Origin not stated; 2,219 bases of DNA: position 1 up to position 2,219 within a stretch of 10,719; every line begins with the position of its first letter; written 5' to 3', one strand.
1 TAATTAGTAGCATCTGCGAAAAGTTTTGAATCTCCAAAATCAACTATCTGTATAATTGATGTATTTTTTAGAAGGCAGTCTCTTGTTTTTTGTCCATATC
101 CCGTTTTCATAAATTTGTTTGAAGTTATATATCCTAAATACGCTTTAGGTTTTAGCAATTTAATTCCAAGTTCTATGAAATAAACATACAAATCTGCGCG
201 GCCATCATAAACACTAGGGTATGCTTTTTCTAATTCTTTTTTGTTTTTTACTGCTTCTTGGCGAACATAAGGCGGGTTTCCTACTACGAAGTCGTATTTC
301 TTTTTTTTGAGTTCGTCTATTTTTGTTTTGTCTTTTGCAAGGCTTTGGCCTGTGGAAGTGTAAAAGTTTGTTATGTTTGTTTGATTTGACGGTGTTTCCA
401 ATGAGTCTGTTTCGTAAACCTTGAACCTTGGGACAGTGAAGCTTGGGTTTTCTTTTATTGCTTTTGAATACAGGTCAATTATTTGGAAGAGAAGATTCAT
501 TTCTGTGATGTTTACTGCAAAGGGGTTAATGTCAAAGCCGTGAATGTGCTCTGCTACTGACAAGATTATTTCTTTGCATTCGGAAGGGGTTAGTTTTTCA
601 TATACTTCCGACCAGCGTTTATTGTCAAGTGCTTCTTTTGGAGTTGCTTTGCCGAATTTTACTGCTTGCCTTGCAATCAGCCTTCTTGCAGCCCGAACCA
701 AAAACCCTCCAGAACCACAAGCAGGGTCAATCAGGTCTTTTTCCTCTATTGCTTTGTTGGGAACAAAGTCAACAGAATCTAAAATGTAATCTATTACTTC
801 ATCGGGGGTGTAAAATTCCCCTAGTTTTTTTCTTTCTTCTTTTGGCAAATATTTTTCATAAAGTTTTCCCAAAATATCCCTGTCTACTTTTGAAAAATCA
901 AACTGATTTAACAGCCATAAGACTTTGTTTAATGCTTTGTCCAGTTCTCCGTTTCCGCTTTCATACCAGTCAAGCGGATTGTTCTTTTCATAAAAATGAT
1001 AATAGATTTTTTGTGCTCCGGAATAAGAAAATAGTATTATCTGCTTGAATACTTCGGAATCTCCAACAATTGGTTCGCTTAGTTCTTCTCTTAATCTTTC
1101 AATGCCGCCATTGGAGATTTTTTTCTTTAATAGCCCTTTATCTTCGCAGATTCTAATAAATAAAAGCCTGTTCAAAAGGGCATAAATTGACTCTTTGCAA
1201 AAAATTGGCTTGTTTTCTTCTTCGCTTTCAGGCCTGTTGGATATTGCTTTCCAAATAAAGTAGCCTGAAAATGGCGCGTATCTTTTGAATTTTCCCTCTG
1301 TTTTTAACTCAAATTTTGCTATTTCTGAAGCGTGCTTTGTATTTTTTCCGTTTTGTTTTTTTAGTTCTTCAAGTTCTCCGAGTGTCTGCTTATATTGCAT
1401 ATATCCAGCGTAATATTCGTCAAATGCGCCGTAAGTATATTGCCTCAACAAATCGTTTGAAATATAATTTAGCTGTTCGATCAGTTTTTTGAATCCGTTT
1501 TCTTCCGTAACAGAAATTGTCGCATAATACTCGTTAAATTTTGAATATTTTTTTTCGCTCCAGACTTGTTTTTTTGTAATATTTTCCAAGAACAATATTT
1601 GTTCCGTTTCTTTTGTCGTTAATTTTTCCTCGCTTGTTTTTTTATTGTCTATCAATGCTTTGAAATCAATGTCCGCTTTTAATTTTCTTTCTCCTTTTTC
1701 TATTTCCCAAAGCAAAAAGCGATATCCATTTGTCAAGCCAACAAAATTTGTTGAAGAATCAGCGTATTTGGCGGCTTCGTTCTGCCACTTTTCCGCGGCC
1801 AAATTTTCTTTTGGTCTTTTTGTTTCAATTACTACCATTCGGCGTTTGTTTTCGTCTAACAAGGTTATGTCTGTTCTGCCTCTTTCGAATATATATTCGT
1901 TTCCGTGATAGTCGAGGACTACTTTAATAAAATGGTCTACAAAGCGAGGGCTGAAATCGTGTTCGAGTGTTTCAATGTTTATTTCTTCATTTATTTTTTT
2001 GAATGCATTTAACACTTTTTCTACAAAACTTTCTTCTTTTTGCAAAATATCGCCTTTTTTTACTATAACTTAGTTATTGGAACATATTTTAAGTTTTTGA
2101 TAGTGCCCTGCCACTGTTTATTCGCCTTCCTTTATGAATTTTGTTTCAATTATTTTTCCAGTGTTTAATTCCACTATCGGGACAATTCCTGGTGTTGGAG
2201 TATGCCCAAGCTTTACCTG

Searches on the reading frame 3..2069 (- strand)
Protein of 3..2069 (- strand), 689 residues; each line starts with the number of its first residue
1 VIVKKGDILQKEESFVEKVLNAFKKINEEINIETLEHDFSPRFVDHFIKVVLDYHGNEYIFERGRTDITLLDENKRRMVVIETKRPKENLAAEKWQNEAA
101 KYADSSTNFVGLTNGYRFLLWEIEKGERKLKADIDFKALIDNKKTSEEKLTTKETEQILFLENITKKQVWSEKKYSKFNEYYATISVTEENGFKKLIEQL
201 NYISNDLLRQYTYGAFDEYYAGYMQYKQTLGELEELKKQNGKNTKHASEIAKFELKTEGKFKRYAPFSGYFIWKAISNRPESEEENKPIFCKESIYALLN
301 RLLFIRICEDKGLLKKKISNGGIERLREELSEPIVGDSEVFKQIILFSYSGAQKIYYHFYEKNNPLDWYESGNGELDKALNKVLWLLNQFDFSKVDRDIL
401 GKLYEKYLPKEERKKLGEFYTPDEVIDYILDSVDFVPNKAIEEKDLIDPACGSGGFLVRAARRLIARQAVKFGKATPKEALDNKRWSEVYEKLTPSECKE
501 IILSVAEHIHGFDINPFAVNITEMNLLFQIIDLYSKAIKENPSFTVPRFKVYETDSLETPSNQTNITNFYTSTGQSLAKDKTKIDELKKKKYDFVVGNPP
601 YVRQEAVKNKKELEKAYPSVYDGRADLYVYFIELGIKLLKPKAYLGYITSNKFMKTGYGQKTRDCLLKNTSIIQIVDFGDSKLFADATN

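Call 69: search_protein_families(library=pfam, proteins=[window:3-2069:-], max_evalue=0.001)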
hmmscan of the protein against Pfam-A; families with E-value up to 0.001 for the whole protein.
seq(689 aa): 5 families
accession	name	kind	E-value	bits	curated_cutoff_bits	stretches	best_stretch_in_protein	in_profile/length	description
PF07669.17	Eco57I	-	1e-38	133.6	25.3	1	507-684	1-171/171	Eco57I restriction-modification methylase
PF02384.22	N6_Mtase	-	5.8e-23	82.1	20.4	1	396-685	2-219/311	N-6 DNA Methylase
PF20473.4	MmeI_Mtase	-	2.9e-09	36.9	27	1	440-616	17-162/259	MmeI, DNA-methyltransferase domain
PF01170.24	UPF0020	-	1.2e-07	32.1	22.3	1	442-620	28-148/197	RMKL-like, methyltransferase domain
PF13588.12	HSDR_N_2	-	0.0004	20.9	25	0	62-130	35-103/110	Type I restriction enzyme R protein N terminus (HSDR_N)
